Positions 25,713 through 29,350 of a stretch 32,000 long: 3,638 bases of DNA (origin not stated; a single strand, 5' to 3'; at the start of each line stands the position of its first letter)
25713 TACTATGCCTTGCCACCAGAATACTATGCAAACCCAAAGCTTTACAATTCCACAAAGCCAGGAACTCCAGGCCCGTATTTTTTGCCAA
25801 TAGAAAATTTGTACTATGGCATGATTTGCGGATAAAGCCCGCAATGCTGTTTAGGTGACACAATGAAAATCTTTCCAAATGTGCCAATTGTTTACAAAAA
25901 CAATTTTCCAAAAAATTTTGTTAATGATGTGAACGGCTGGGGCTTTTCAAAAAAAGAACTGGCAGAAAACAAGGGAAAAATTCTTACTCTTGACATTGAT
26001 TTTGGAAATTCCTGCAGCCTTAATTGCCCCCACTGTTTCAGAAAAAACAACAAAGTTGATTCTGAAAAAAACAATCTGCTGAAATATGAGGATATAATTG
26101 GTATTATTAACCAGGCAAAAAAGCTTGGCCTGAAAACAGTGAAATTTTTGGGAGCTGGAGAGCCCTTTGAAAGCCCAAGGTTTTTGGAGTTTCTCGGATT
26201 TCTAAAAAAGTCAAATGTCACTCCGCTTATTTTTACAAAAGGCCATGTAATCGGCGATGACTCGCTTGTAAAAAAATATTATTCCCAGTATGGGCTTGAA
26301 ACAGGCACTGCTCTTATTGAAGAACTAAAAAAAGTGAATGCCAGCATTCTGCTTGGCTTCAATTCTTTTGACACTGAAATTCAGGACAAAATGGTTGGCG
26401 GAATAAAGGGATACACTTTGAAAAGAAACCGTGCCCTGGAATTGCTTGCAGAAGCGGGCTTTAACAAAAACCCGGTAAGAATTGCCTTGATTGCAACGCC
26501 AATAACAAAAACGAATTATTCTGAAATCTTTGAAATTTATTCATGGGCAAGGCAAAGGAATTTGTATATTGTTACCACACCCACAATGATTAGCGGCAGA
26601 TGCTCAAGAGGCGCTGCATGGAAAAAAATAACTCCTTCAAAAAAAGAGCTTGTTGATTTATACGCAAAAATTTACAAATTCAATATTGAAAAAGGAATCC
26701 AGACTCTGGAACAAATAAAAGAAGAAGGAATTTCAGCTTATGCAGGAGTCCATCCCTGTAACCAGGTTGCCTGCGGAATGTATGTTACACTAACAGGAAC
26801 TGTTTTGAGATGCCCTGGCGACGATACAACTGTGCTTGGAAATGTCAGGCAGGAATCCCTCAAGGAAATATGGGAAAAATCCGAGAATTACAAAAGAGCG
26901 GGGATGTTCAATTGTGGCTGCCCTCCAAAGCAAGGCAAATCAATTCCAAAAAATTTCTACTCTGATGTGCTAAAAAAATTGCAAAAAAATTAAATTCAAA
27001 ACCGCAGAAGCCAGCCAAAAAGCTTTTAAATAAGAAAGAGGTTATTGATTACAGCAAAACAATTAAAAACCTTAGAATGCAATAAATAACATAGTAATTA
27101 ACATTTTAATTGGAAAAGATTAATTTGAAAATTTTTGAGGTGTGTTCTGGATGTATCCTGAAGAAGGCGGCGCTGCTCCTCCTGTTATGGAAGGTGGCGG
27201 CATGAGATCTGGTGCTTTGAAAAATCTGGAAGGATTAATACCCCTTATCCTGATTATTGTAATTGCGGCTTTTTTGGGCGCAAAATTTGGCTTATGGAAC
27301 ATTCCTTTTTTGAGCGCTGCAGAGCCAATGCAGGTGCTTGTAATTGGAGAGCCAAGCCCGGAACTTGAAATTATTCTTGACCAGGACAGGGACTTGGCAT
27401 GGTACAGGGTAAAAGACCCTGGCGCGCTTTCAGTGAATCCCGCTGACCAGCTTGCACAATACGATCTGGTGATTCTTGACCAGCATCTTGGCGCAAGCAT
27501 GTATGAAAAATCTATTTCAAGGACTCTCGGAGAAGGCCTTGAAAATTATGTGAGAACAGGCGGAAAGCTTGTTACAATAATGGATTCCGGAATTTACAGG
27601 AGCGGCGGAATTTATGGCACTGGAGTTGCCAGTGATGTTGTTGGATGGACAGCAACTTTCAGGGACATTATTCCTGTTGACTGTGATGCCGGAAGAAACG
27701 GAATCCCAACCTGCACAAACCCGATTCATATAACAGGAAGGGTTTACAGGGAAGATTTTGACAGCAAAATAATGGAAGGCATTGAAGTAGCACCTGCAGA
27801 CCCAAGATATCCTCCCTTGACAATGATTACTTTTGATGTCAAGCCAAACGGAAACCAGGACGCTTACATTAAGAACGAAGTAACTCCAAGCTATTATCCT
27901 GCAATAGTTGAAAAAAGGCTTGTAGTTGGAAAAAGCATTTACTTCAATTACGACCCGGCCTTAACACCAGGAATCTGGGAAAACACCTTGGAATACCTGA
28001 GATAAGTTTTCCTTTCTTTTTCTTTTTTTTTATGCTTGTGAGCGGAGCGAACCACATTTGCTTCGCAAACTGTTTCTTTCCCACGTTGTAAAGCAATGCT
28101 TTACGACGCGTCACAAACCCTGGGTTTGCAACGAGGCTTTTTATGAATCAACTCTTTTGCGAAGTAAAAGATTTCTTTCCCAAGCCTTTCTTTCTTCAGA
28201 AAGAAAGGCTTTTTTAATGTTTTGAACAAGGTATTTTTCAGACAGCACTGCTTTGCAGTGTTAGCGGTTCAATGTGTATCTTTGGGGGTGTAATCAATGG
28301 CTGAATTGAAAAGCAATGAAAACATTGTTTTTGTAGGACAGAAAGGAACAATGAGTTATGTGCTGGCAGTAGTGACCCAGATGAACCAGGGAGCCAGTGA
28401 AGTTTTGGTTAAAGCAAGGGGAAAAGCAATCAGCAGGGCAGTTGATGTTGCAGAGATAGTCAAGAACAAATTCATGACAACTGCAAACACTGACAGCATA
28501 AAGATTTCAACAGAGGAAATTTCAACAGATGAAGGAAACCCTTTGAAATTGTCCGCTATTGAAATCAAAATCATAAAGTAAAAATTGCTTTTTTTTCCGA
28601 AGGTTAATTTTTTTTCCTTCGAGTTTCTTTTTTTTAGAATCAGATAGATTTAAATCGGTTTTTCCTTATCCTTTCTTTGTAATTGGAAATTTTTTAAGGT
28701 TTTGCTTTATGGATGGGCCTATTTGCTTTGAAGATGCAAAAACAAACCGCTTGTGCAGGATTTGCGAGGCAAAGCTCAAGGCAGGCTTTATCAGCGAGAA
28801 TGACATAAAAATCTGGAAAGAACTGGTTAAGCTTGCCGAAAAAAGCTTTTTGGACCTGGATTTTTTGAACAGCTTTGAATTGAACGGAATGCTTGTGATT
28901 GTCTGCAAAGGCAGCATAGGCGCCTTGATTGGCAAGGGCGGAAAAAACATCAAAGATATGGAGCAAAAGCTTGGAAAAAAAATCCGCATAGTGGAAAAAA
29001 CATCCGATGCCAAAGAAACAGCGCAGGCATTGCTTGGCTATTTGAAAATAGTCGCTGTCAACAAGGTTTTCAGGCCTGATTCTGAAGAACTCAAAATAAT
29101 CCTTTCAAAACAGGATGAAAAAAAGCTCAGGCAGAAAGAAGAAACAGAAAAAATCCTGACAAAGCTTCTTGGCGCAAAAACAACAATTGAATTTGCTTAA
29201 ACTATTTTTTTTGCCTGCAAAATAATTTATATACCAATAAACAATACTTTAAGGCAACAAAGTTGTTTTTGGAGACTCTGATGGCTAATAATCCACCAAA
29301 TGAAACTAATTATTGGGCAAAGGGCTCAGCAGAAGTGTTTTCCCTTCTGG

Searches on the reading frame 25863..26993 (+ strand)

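Call 52: search_protein_families(library=pfam, proteins=[window:25863-26993:+], max_evalue=0.0001)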
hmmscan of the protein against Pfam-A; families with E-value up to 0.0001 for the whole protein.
window:25863-26993:+ (376 aa): 2 families
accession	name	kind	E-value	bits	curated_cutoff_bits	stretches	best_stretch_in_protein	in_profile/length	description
PF04055.27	Radical_SAM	-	3.1e-11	44.1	29.5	1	47-228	3-165/166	Radical SAM superfamily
PF13186.11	SPASM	-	1.9e-07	31.7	21.5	1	299-345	1-50/67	Iron-sulfur cluster-binding domain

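Call 71: search_protein_families(library=ncbifam, proteins=[window:25863-26993:+], max_evalue=0.001)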
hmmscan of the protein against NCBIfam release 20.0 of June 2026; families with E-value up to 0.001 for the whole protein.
window:25863-26993:+ (376 aa): 26 families (the best 25 are shown)
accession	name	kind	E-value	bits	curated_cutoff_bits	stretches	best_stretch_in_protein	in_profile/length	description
TIGR04317.1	W_rSAM_matur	equivalog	3.8e-16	59.1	380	1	43-344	6-296/349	tungsten cofactor oxidoreductase radical SAM maturase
NF050035.1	rSAM_WgK_link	exception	1.3e-12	47.5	650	1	42-171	10-135/367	radical SAM/SPASM peptide maturase WgkB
TIGR03962.1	mycofact_rSAM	equivalog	3.9e-12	46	265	1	45-350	16-295/339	mycofactocin radical SAM maturase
TIGR04321.1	spiroSPASM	subfamily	5e-11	42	250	1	297-343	438-486/510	spiro-SPASM protein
TIGR04054.1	rSAM_NirJ1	equivalog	1.4e-09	37.1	650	1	32-134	29-126/387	putative heme d1 biosynthesis radical SAM protein NirJ1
TIGR04055.1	rSAM_NirJ2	equivalog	1.5e-08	34.6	500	1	48-133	7-88/326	putative heme d1 biosynthesis radical SAM protein NirJ2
NF001199.0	PRK00164.2-1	equivalog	1.8e-08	33.9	231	1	39-125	10-93/308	GTP 3',8-cyclase MoaA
TIGR04251.1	SCM_rSAM_ScmF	equivalog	4e-08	33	400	1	48-130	11-93/353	SynChlorMet cassette radical SAM/SPASM protein ScmF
TIGR02109.1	PQQ_syn_pqqE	equivalog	1.2e-07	31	381.35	1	41-125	7-88/358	pyrroloquinoline quinone biosynthesis protein PqqE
TIGR02666.1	moaA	equivalog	3.8e-07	29.4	284.05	1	44-118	13-87/336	GTP 3',8-cyclase MoaA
TIGR04303.1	GeoRSP_rSAM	equivalog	6.4e-07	29.2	400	1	41-342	5-280/325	GeoRSP system radical SAM/SPASM protein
TIGR02668.1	moaA_archaeal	equivalog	7.3e-06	25.2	325.25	1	40-108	9-74/303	GTP 3',8-cyclase MoaA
NF038283.1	viperin_w_prok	equivalog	7.4e-06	25.3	180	1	48-137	9-101/281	viperin family antiviral radical SAM protein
TIGR04545.1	rSAM_ahbD_hemeb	equivalog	9.7e-06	25.2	500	0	296-345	246-294/339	heme b synthase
TIGR04250.1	SCM_rSAM_ScmE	equivalog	1.5e-05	24.1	400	0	43-134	5-93/358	SynChlorMet cassette radical SAM/SPASM protein ScmE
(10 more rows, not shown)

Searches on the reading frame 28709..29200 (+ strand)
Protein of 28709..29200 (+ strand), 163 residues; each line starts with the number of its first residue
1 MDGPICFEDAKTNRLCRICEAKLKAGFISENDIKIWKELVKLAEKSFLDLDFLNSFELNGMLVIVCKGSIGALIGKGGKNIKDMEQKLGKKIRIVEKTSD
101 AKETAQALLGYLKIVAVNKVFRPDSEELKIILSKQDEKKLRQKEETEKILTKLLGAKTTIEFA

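Call 82: search_protein_families(library=pfam, proteins=[window:28709-29200:+], max_evalue=0.001)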
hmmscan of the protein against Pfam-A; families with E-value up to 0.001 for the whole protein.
window:28709-29200:+ (163 aa): 4 families
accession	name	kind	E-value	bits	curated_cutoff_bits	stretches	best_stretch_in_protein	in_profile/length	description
PF13184.12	KH_5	-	1.4e-09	38.4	27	1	61-118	5-68/69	NusA-like KH domain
PF07650.23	KH_2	-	4.9e-07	29.9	22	1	59-98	25-64/78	KH domain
PF00013.35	KH_1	-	5.3e-07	29.7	21.5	1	64-98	5-40/66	KH domain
PF22675.2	KH-I_KHDC4-BBP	-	0.00014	22.1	30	1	70-142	8-66/76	KHDC4/BBP-like, KH-domain type I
